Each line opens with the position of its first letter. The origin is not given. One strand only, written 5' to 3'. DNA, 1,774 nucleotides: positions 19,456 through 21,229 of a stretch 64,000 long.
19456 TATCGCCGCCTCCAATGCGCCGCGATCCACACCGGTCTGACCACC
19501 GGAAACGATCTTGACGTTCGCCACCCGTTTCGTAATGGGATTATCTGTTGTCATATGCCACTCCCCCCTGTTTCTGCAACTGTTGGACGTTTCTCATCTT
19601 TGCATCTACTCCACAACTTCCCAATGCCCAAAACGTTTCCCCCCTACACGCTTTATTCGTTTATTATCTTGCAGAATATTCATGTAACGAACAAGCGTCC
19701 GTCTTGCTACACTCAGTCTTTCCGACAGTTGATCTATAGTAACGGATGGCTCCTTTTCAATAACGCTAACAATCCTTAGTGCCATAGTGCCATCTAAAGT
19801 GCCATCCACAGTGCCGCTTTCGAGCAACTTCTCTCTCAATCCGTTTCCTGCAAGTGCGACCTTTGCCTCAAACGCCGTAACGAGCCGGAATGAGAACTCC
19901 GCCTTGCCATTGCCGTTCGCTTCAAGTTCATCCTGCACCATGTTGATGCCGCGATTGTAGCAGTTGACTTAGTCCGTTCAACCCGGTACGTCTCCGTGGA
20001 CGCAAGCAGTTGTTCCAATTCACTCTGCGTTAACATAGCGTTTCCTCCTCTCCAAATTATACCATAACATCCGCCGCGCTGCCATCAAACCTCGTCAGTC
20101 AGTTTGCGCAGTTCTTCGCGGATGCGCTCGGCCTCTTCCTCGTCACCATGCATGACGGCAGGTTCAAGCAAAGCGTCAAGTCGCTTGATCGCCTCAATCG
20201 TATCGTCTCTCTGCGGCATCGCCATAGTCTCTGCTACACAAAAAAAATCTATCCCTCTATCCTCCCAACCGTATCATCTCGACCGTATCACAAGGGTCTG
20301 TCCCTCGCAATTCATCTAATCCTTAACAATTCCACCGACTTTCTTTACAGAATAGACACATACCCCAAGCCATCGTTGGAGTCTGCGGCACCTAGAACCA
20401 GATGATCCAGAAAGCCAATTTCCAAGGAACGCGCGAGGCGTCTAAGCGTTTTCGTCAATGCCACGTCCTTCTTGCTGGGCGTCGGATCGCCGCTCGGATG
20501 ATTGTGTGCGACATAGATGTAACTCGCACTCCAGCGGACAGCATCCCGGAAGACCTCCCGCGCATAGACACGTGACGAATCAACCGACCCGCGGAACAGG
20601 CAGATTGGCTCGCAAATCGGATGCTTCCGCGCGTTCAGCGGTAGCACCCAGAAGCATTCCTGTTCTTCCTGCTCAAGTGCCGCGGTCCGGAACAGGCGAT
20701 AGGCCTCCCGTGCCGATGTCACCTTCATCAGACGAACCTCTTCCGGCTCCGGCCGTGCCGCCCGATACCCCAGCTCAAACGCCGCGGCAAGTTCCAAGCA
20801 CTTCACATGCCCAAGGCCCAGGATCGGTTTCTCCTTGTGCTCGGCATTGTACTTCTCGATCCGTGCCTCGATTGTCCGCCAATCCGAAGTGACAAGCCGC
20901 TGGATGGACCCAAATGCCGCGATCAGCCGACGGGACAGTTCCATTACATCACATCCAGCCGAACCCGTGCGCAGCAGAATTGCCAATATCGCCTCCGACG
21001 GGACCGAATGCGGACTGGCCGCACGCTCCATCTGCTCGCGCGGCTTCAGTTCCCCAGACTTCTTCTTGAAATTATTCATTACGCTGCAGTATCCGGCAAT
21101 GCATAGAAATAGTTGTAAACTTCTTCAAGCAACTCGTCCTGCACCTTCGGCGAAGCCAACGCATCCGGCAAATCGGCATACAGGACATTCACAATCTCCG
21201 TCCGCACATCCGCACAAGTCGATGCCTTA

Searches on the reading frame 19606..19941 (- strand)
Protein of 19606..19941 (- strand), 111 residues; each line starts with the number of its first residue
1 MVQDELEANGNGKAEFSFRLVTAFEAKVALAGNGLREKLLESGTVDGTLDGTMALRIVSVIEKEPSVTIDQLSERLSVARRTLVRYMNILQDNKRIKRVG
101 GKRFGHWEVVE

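Call 83: search_protein_families(library=pfam, proteins=[window:19606-19941:-], max_evalue=0.01)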
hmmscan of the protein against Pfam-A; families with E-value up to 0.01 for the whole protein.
window:19606-19941:- (111 aa): 5 families
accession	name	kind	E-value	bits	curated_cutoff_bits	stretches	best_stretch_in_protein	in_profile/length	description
PF08279.18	HTH_11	-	2e-06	28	25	1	56-93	4-42/55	HTH domain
PF13412.12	HTH_24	-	0.00028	20.8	21.9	1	55-96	6-47/48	Winged helix-turn-helix DNA-binding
PF09107.17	SelB-wing_3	-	0.00089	19.2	23.2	1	61-104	3-46/47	Elongation factor SelB, winged helix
PF08220.18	HTH_DeoR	-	0.0011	19.1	21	1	57-101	5-49/57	DeoR-like helix-turn-helix domain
PF02082.26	Rrf2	-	0.0026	18.3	30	1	51-103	5-60/132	Iron-dependent Transcriptional regulator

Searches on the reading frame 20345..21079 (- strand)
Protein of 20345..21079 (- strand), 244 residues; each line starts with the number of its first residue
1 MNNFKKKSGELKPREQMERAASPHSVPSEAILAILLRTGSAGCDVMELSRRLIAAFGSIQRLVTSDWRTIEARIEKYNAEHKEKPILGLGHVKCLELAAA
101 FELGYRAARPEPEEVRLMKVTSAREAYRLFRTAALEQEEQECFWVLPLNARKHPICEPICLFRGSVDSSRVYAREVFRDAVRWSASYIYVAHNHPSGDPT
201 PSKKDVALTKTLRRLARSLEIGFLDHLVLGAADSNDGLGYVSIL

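Call 83: search_protein_families(library=pfam, proteins=[window:20345-21079:-], max_evalue=0.01)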
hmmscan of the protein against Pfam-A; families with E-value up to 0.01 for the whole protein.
window:20345-21079:- (244 aa): 3 families
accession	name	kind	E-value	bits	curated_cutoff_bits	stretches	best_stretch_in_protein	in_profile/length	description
PF04002.20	RadC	-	4.4e-30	104.6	22.1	1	121-231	2-110/121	RadC-like JAB domain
PF20582.4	UPF0758_N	-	6.6e-08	33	27.1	1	10-70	7-65/77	UPF0758 N-terminal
PF14464.11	Prok-JAB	-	0.0039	17.5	25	1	126-211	4-92/114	Prokaryotic homologs of the JAB domain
